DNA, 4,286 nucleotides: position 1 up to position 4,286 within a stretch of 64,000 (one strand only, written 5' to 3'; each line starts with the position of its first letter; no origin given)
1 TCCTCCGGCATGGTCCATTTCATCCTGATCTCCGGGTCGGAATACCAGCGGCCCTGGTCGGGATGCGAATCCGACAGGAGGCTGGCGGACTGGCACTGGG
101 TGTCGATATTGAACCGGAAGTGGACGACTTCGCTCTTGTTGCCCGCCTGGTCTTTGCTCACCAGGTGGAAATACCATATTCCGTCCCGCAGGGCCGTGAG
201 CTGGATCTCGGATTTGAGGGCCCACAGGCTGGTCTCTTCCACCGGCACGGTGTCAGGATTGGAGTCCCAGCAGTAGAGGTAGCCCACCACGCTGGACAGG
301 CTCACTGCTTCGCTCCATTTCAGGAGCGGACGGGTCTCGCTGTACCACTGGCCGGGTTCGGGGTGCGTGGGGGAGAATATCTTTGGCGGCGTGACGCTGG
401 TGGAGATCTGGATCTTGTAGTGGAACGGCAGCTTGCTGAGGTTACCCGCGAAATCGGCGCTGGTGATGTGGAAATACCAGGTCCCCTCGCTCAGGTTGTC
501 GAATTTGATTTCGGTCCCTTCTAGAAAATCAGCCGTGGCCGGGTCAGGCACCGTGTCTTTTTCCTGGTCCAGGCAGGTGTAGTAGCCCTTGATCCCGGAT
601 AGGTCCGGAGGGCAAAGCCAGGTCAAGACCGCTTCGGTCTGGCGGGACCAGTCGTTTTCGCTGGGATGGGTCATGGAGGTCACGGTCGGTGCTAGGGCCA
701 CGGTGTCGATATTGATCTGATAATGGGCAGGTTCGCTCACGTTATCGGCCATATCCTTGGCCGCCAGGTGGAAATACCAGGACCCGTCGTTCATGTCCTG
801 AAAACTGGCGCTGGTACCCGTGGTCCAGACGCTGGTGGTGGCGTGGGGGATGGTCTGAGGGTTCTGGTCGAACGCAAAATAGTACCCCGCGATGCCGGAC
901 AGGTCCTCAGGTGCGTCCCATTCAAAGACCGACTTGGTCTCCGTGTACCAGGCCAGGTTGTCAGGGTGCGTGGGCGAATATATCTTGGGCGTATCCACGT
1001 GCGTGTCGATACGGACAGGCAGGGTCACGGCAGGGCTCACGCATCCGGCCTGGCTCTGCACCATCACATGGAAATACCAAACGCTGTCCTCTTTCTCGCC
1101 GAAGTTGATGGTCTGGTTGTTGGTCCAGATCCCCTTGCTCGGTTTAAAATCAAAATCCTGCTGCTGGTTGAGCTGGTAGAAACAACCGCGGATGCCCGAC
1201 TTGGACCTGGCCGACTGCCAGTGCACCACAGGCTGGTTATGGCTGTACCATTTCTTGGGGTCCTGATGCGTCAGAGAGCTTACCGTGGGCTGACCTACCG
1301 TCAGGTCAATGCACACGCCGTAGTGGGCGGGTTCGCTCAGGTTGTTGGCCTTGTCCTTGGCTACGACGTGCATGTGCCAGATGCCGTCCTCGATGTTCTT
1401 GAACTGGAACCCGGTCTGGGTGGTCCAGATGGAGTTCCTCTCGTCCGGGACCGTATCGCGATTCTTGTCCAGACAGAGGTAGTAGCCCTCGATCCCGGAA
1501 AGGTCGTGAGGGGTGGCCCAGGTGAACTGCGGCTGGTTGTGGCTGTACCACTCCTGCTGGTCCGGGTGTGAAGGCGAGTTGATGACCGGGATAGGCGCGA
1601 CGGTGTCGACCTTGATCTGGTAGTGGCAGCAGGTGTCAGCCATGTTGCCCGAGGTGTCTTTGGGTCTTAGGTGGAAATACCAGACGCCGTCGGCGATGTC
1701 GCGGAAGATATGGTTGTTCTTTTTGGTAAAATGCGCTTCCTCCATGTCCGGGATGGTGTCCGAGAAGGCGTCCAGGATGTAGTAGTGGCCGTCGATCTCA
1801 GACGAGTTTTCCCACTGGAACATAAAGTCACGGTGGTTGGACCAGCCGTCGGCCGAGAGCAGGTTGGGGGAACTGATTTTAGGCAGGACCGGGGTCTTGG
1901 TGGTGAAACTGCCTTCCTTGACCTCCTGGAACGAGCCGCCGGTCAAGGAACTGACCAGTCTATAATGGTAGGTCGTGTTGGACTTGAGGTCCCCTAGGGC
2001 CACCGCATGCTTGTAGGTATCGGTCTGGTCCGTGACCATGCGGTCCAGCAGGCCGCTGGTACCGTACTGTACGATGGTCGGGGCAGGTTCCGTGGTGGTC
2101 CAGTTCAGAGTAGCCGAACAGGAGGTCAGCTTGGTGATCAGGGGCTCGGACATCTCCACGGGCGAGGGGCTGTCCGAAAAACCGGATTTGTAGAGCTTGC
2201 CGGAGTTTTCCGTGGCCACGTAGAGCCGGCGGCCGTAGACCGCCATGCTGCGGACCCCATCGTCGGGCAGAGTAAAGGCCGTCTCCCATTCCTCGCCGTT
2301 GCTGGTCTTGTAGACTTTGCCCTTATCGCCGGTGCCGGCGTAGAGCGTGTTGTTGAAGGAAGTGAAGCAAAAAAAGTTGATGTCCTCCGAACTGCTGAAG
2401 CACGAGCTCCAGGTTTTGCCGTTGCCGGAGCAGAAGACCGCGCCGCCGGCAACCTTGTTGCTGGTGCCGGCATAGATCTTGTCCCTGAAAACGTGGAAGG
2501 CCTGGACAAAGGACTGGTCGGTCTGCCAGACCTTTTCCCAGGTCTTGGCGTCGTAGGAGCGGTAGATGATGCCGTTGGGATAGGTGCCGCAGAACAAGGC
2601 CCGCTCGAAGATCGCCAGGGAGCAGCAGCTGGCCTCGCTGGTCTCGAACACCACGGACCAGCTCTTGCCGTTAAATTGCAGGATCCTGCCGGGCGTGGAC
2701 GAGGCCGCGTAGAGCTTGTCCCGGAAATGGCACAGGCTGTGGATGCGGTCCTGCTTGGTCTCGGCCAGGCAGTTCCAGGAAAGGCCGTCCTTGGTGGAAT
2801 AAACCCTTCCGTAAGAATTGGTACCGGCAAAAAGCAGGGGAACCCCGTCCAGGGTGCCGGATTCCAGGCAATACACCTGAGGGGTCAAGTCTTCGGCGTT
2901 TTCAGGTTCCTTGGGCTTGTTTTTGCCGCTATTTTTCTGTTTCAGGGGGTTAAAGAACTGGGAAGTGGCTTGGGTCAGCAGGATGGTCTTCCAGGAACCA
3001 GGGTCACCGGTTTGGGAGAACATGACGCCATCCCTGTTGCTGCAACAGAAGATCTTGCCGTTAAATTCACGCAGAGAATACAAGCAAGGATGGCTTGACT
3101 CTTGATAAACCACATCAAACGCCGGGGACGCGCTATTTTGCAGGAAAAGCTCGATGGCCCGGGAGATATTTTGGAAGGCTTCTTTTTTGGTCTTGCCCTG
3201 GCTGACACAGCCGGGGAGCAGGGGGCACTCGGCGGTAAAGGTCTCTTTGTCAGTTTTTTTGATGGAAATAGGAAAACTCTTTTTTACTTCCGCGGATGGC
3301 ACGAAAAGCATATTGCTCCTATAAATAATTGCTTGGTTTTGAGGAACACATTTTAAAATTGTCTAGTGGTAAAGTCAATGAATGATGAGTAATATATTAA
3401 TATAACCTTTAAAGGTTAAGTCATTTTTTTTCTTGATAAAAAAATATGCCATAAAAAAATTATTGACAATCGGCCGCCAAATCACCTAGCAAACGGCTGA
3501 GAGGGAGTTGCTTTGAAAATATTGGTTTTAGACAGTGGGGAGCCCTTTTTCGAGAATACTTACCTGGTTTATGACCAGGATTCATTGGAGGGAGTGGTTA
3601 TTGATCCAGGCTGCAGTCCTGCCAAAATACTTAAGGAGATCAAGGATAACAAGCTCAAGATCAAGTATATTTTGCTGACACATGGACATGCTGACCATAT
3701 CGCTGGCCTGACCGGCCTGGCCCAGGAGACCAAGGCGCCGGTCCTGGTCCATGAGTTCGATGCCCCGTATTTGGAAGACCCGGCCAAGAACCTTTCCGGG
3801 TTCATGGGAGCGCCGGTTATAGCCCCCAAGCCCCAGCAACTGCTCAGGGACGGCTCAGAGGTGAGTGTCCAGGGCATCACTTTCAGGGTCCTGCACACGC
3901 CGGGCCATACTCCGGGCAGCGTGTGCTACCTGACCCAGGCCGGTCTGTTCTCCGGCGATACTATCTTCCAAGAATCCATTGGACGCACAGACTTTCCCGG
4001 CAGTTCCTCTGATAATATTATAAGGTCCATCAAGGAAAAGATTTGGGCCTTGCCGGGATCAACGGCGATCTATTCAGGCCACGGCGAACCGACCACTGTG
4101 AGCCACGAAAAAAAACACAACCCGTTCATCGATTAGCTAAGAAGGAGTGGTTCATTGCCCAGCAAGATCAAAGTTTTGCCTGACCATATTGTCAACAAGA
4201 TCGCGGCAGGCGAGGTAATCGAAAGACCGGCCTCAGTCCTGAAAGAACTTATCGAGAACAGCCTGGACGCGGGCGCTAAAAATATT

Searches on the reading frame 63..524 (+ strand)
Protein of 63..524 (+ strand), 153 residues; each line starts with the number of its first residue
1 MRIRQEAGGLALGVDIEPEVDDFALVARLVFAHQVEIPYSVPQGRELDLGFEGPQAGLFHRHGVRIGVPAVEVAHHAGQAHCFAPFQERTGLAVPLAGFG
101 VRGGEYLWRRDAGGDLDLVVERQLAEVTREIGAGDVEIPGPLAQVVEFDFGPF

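Call 60: find_encoding_contigs(protein=window:63-524:+, flank=10000, max_places=2)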
Protein window:63-524:+ (153 aa): no gene with exactly this product is on record in the collection.
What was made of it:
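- Tried and rejected: The first window ORF (63-524) was not on record, so 10 kb of upstream flank could not be fetched (call 60).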

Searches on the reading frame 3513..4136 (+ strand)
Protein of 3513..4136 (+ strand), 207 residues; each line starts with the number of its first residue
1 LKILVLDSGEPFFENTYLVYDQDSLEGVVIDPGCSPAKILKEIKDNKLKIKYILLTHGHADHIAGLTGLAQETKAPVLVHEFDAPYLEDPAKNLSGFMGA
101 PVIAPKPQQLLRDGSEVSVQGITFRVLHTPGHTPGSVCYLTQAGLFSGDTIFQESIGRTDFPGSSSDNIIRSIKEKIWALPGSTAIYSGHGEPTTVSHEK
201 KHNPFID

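Call 31: search_protein_families(library=pfam, proteins=[window:3513-4136:+])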
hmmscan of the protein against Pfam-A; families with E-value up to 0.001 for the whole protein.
window:3513-4136:+ (207 aa): 3 families
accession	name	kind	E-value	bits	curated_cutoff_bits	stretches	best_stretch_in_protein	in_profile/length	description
PF00753.33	Lactamase_B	-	1.7e-34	119.9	22.7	1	11-190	3-196/196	Metallo-beta-lactamase superfamily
PF12706.13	Lactamase_B_2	-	9.3e-08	32.3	27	1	28-91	3-74/200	Beta-lactamase superfamily domain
PF19583.5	ODP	-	0.00097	19.5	27.2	0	14-150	3-136/194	ODP family beta lactamase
